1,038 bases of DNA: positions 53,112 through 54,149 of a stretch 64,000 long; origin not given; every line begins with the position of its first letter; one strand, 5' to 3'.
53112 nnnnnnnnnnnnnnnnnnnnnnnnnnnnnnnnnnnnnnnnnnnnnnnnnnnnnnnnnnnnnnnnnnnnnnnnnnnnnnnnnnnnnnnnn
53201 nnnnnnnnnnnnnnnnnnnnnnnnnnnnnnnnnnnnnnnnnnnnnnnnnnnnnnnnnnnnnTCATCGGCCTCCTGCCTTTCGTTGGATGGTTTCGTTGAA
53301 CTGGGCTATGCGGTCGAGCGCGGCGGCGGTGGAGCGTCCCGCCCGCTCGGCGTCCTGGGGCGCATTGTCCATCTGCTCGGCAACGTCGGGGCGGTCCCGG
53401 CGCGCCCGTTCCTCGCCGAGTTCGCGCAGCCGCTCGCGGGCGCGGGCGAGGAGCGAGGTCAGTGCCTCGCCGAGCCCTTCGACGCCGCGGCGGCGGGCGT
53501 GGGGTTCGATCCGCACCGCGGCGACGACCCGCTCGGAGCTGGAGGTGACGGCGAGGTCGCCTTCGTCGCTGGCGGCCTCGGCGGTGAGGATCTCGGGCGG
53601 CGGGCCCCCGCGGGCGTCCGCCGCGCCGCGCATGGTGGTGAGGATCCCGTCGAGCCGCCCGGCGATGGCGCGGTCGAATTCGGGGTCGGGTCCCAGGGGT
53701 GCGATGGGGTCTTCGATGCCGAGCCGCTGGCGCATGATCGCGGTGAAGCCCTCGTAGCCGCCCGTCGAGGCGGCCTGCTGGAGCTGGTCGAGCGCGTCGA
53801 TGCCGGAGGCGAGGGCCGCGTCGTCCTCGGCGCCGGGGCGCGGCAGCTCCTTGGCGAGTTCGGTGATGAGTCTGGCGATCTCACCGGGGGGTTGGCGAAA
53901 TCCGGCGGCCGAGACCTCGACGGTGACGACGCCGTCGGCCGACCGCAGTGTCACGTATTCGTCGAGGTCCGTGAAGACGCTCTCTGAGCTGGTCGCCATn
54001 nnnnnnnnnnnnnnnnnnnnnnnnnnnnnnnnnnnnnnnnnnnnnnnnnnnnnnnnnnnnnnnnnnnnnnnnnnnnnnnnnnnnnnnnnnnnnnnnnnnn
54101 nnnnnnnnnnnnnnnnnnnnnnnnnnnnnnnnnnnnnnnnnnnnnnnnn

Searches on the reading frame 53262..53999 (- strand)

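Call 40: search_protein_families(library=pfam, proteins=[window:53262-53999:-], max_evalue=0.01)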
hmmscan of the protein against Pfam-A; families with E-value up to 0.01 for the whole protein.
window:53262-53999:- (245 aa): 1 family
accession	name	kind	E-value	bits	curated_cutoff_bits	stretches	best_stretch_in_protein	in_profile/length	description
PF02575.21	YbaB_DNA_bd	-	0.00038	21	25.5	0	139-198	22-82/91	YbaB/EbfC DNA-binding family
